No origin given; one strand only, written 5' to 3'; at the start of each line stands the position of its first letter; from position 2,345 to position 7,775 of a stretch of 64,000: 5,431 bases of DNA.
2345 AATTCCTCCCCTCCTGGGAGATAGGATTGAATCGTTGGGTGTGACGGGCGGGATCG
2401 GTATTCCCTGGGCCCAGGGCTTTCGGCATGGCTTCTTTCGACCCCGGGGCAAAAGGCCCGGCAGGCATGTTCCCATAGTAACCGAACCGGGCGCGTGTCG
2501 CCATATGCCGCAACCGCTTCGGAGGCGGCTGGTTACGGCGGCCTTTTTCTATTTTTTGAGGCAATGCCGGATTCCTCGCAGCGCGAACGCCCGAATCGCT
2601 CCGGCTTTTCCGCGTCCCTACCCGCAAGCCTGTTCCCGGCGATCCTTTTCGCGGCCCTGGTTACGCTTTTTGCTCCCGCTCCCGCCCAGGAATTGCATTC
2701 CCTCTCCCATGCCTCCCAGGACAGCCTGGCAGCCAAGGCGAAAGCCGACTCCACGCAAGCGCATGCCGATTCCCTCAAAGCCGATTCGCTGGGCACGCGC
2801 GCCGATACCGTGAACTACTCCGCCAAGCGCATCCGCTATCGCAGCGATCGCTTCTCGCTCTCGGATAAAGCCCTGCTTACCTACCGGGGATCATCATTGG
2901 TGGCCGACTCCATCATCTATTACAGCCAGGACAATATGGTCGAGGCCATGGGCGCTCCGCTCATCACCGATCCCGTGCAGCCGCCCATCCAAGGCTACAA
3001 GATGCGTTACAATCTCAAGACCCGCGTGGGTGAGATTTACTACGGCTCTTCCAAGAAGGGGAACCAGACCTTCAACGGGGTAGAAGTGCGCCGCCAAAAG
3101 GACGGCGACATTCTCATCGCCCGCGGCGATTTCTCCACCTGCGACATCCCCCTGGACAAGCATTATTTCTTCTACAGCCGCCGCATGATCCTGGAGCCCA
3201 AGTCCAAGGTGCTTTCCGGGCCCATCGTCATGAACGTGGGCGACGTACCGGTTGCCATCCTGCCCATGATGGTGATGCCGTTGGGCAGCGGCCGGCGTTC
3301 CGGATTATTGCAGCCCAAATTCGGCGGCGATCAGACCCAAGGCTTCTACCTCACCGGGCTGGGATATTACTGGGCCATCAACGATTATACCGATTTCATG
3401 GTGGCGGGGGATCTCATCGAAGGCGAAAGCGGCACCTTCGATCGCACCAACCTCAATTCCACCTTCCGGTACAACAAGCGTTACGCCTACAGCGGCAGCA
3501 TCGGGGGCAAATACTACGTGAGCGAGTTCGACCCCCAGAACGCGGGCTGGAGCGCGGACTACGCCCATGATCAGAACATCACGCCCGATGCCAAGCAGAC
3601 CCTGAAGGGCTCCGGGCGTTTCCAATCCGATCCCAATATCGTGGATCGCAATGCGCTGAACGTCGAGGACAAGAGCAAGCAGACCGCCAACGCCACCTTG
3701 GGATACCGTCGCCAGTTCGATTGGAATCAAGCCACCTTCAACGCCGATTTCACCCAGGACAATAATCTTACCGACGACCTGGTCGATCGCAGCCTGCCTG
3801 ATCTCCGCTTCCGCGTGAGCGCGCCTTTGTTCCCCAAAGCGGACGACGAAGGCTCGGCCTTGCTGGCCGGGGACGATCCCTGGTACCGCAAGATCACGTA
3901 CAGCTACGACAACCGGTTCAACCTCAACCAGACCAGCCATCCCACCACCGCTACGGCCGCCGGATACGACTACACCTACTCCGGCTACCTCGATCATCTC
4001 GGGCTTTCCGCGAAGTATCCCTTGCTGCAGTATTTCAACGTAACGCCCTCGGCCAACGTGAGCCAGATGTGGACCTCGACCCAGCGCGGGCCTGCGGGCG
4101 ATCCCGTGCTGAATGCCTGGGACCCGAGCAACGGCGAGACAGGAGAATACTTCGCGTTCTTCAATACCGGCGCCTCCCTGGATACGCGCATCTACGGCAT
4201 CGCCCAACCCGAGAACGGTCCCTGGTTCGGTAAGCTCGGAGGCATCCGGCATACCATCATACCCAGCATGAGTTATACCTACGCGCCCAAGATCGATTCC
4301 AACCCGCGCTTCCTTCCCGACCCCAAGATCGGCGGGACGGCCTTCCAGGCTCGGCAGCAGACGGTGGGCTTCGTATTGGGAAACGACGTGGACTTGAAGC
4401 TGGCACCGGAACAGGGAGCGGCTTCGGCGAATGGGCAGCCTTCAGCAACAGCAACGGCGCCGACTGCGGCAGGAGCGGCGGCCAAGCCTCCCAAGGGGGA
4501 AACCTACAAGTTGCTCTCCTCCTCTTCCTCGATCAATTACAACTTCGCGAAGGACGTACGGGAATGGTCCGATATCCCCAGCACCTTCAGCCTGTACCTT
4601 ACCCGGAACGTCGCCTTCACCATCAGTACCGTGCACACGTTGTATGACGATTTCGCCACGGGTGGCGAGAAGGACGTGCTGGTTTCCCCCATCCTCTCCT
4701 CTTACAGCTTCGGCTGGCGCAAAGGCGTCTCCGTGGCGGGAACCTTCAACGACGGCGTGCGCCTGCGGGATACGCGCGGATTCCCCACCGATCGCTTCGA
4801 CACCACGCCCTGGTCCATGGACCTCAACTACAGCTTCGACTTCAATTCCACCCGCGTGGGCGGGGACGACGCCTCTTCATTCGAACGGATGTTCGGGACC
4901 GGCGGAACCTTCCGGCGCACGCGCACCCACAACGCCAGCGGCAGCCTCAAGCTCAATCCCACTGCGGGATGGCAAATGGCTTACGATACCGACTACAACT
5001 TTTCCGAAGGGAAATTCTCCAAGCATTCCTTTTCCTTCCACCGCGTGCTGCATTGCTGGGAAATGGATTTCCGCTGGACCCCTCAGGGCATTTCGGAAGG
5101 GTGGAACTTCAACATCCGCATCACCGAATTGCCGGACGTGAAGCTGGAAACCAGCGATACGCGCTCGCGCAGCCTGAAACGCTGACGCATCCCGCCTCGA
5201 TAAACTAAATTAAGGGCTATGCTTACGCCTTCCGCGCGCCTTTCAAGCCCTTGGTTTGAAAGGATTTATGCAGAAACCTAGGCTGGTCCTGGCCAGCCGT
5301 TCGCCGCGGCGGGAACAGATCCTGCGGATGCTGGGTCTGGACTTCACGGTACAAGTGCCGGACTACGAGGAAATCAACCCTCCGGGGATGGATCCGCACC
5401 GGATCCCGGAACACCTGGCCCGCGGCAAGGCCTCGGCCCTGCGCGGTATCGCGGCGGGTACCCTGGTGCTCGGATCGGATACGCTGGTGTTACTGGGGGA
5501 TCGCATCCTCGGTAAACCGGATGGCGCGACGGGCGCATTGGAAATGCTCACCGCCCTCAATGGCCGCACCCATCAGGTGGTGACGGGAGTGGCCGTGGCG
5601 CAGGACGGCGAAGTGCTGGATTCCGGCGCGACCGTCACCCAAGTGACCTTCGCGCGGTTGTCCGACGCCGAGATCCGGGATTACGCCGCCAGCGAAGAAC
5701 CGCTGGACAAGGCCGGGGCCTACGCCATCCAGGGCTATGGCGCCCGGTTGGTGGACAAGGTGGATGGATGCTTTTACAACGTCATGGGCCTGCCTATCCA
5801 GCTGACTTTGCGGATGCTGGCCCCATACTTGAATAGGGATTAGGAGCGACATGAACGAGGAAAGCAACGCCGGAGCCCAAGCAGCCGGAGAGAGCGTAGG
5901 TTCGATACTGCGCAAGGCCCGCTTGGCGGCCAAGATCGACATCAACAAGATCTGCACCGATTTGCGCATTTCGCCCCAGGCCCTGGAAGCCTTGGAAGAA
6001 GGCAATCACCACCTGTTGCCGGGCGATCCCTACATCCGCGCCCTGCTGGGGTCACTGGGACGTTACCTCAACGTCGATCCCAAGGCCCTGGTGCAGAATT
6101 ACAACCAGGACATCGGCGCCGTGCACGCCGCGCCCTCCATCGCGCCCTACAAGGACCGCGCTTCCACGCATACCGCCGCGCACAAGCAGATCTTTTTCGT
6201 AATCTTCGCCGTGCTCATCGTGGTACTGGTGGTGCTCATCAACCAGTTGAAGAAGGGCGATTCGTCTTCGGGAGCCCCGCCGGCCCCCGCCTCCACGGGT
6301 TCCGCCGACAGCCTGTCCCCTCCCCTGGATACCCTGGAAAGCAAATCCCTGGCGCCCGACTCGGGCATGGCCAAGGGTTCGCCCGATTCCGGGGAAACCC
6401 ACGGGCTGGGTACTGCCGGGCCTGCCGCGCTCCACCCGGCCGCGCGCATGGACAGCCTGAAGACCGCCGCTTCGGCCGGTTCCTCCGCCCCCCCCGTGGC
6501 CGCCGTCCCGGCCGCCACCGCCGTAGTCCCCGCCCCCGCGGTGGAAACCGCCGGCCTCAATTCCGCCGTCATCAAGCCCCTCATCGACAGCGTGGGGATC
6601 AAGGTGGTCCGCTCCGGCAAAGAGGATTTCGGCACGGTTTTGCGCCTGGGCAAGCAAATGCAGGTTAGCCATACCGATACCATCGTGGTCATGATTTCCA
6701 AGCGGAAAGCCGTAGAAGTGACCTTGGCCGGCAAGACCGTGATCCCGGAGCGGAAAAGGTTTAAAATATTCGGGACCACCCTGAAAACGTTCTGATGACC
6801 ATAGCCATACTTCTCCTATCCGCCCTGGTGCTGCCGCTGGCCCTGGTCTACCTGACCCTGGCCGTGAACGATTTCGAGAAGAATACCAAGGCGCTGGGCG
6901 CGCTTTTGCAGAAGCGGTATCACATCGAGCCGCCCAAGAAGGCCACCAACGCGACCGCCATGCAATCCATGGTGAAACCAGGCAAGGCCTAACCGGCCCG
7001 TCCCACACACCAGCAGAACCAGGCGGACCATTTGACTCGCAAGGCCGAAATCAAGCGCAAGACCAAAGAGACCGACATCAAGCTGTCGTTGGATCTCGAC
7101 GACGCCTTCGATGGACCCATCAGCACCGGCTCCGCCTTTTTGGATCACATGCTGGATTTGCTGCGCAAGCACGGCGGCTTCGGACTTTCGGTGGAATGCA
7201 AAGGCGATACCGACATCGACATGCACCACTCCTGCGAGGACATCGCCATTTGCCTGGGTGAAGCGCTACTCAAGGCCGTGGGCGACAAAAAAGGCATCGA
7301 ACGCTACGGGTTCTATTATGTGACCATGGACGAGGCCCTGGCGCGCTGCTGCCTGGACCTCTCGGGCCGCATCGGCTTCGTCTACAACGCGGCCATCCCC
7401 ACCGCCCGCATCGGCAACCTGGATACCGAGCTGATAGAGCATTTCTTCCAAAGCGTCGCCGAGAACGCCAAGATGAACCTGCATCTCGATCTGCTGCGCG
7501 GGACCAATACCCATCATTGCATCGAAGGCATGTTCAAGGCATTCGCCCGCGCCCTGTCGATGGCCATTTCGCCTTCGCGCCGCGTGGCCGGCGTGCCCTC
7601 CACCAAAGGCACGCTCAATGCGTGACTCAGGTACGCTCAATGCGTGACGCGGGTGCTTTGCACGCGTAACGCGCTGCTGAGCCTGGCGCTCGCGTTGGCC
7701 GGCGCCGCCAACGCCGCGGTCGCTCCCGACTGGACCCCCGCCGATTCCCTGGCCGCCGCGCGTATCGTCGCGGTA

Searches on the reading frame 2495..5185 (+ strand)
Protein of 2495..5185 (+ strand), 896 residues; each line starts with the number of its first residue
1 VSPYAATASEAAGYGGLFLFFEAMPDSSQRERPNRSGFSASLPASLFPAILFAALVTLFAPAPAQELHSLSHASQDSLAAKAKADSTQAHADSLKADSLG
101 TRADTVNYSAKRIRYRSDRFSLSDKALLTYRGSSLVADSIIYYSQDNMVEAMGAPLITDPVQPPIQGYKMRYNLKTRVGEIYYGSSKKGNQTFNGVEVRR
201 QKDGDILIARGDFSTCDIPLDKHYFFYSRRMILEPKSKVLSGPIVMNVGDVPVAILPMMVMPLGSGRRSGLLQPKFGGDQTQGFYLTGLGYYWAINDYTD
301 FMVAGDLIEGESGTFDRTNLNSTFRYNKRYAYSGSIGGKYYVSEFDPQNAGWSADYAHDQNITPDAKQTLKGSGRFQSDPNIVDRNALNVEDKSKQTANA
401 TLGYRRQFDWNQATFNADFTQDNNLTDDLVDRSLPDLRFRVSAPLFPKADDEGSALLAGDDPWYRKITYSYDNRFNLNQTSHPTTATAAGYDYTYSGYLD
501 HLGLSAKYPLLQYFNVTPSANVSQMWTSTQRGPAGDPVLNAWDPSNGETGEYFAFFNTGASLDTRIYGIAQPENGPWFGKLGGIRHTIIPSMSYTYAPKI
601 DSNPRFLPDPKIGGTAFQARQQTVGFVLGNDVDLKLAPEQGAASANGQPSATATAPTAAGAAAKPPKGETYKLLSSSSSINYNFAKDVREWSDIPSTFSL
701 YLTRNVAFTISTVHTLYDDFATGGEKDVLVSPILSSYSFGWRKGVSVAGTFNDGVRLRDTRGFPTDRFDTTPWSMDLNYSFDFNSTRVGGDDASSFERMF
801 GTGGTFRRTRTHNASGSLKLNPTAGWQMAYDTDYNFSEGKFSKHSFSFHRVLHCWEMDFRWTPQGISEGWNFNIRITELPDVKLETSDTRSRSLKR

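Call 32: search_protein_families(library=pfam, proteins=[window:2495-5185:+], max_evalue=0.0001)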
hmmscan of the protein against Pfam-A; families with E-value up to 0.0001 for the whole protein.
window:2495-5185:+ (896 aa): 1 family
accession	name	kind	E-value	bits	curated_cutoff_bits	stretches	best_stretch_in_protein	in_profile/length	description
PF19838.5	LptD_2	-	2.6e-66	224.6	22.5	1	239-716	1-463/464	LptD protein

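Call 56: find_homologous_proteins(query=window:2495-5185:+, max_evalue=1e-20)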
Query window:2495-5185:+ (896 aa): 457 proteins with E <= 1e-20 among 8000 candidates; the best 120 are listed.
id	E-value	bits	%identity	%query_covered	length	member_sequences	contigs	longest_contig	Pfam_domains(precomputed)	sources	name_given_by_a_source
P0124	0.0e+0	1503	73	96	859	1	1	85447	PF19838.6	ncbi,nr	ncbi:MAG: hypothetical protein JWP91_1998 [Fibrobacteres bacterium]|nr:hypothetical protein [Fibroba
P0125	0.0e+0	1487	76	92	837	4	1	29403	PF19838.6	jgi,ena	-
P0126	0.0e+0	1477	73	93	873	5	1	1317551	PF19838.6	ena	-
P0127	0.0e+0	1471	74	95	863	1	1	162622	PF19838.6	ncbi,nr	ncbi:MAG: hypothetical protein JWO30_372 [Fibrobacteres bacterium]|nr:hypothetical protein [Fibrobac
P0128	0.0e+0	1464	74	94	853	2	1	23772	PF19838.6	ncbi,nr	ncbi:MAG TPA: putative LPS assembly protein LptD [Fibrobacteria bacterium]|nr:putative LPS assembly 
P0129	0.0e+0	1454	73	96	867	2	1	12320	PF19838.6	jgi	jgi:lipopolysaccharide assembly outer membrane protein LptD (OstA)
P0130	0.0e+0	1436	71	96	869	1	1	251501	PF19838.6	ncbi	-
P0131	0.0e+0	1416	72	94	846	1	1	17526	PF19838.6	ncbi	ncbi:MAG: putative LPS assembly protein LptD [Fibrobacteria bacterium]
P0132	0.0e+0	1398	70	96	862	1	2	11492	PF19838.6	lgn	-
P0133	0.0e+0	1396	72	94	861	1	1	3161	PF19838.6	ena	-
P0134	0.0e+0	1381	68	97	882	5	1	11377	PF19838.6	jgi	-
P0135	0.0e+0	1374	69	92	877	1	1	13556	PF19838.6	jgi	jgi:hypothetical protein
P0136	0.0e+0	1374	70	96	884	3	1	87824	PF19838.6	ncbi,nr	ncbi:MAG: LPS-assembly protein LptD [Fibrobacteres bacterium]|nr:LPS-assembly protein LptD [Fibrobac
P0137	0.0e+0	1372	71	93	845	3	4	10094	PF19838.6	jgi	jgi:hypothetical protein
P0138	0.0e+0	1368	67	96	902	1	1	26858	PF19838.6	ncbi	-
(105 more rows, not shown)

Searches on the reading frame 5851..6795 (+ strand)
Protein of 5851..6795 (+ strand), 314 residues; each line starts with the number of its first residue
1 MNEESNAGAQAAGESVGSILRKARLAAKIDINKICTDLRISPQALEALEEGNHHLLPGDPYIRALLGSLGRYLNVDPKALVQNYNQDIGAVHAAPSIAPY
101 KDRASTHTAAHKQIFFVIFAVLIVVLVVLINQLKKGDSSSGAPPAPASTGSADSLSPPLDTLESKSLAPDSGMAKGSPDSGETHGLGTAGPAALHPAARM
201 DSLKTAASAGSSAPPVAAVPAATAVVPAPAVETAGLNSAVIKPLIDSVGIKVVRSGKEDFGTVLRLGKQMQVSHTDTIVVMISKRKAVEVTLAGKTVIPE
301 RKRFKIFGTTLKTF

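Call 32: search_protein_families(library=pfam, proteins=[window:5851-6795:+], max_evalue=0.0001)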
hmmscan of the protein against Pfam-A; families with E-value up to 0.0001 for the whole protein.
window:5851-6795:+ (314 aa): 1 family
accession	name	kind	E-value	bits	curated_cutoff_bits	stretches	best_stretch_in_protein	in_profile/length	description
PF13413.12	HTH_25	-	1.3e-14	54.2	24.6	1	19-79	1-61/62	Helix-turn-helix domain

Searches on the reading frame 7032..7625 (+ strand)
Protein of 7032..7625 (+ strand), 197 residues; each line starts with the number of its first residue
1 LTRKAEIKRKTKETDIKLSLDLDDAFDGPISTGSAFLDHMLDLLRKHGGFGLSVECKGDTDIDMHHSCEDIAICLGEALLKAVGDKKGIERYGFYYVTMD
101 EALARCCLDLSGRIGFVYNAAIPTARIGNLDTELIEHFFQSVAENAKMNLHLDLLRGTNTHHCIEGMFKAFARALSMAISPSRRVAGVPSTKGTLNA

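Call 32: search_protein_families(library=pfam, proteins=[window:7032-7625:+], max_evalue=0.0001)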
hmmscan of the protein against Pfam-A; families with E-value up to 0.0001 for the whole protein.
window:7032-7625:+ (197 aa): 1 family
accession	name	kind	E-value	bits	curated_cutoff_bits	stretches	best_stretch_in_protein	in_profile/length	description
PF00475.24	IGPD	-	2.9e-62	209.5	27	1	32-175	1-144/144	Imidazoleglycerol-phosphate dehydratase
